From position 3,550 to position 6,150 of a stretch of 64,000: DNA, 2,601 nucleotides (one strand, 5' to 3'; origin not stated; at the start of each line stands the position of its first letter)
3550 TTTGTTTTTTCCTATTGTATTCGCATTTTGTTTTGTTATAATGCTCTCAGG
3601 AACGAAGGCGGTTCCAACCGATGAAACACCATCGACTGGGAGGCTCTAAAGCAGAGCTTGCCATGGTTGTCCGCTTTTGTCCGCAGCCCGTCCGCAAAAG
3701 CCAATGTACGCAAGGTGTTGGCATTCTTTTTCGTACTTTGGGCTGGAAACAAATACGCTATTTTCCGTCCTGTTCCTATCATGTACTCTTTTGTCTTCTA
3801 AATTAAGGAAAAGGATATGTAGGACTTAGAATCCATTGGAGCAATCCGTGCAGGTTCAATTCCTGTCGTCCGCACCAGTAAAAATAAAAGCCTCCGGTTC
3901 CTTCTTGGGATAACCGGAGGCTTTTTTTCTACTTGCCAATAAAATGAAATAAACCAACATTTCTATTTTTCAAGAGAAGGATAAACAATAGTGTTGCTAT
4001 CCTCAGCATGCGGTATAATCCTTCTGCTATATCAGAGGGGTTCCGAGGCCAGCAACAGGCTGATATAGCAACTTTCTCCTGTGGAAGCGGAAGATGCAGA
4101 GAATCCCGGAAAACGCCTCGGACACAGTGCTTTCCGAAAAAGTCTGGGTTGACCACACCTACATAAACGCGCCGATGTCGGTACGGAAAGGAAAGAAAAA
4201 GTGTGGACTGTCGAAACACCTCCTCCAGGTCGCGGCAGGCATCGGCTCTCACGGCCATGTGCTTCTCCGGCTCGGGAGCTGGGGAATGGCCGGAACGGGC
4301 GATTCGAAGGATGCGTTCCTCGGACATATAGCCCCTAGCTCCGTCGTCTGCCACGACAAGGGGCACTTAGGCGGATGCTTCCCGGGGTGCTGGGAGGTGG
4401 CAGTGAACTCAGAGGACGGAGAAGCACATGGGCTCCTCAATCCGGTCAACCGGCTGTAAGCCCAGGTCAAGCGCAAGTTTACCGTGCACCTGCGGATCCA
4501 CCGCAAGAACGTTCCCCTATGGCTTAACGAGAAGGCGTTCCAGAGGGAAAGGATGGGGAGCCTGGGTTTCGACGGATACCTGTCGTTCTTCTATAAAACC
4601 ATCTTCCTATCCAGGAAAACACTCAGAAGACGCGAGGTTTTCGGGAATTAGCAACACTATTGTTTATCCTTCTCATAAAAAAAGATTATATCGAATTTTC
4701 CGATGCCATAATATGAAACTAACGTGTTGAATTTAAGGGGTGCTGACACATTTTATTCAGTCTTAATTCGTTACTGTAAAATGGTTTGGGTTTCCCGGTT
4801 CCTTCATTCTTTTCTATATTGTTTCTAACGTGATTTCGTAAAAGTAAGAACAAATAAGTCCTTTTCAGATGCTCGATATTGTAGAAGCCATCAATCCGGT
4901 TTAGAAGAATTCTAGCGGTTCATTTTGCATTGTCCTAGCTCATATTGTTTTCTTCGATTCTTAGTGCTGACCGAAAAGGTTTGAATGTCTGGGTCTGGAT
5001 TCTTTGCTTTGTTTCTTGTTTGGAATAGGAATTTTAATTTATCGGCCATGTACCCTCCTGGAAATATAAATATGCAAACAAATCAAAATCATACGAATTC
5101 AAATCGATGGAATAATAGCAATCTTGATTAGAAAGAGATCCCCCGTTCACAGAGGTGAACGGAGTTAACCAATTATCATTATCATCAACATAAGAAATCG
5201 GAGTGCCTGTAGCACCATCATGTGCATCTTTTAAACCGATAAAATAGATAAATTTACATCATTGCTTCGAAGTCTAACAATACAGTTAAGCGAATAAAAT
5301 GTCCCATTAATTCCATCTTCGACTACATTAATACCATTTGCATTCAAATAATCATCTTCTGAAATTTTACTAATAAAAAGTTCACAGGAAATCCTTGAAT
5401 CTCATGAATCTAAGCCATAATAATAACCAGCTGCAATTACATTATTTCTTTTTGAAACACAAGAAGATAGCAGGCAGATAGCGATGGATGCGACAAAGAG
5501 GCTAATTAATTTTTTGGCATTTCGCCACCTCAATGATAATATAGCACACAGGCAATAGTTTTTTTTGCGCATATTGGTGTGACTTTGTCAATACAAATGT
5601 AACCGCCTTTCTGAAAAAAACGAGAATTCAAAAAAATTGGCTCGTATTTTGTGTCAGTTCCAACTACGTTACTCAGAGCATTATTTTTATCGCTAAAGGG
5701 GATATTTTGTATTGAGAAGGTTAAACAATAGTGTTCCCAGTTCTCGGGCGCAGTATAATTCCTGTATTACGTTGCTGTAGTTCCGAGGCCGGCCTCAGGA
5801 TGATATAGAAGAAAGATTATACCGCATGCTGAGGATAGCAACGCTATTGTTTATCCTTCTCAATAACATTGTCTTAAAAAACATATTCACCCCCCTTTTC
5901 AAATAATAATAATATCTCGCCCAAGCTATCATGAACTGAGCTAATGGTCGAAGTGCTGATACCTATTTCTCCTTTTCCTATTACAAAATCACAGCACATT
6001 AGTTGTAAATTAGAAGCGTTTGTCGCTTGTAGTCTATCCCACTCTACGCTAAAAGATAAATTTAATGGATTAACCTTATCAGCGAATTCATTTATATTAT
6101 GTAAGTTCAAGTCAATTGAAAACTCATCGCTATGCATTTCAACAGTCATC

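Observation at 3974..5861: Family of MITE-like elements with 24-bp terminal inverted repeats, three size variants (148, 459, 701 bp)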

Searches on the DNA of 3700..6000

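Call 9: search_rna_families(source=window, start=3700, end=6000, threshold=evalue, max_evalue=10)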
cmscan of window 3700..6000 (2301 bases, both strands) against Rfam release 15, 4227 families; matches with E-value up to 10: 15.
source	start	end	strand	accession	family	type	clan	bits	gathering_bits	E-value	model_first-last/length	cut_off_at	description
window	3881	3968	-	RF01859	Phe_leader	Cis-reg; leader;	-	25.5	55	0.21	1-125/125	no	Phenylalanine leader peptide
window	5132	5278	-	RF01769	greA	Cis-reg; leader;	-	22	60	0.5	1-124/124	no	Enterobacteria greA leader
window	3882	3929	-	RF01025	mir-934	Gene; miRNA;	-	21.5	80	0.51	1-83/83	no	mir-934 microRNA precursor family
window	3813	3929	+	RF01812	Pxr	Gene; sRNA;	-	21.4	80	0.74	1-109/109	no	Pxr regulatory sRNA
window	5624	5667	-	RF04360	psbT-asRNA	Gene; antisense;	-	21.2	48.5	0.45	1-38/38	no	Plastid psbT antisense RNA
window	3882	3960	-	RF02495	ohsC_RNA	Gene; antitoxin;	-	21.1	50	4.3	1-77/77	no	Oppression of Hydrophobic ORF by sRNA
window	3775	3930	+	RF01859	Phe_leader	Cis-reg; leader;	-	20.6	55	2.6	1-125/125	no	Phenylalanine leader peptide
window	3872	3928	+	RF02495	ohsC_RNA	Gene; antitoxin;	-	20.4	50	6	1-77/77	no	Oppression of Hydrophobic ORF by sRNA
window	4781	4864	-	RF01476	rliF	Gene; sRNA;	-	18.2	60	5.3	1-220/220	no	Listeria sRNA rliF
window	5580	5656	+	RF01302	snoU36a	Gene; snRNA; snoRNA; CD-box;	CL00051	18.1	45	3.2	1-90/90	no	SnoRNA U36a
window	3883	3928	-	RF04099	MIR837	Gene; miRNA;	-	17.9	117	3.7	1-122/122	no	MIR837 microRNA precursor family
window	3877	3933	-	RF04120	MIR5998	Gene; miRNA;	-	17.5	180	1.2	1-173/173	no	MIR5998 microRNA precursor family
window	3874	3936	-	RF03237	MIR6425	Gene; miRNA;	-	17.3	142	3.6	1-125/125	no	MIR6425 microRNA precursor family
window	3839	3923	+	RF02377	SurA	Gene; sRNA;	-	14.2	100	0.79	1-279/279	no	SurA sRNA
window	4875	4930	-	RF01734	Fluoride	Cis-reg; riboswitch;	-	14.2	34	1.3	1-64/64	no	Fluoride riboswitch aptamer (crcB RNA motif)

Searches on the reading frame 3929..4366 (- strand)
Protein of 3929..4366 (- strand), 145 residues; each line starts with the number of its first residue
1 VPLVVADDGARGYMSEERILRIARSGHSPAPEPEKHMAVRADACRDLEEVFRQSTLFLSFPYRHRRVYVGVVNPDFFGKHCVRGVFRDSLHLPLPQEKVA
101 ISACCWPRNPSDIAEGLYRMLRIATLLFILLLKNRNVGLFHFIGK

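Call 12: search_protein_families(library=pfam, proteins=[window:3929-4366:-], max_evalue=0.01)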
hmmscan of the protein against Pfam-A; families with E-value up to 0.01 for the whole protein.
window:3929-4366:- (145 aa): 0 families
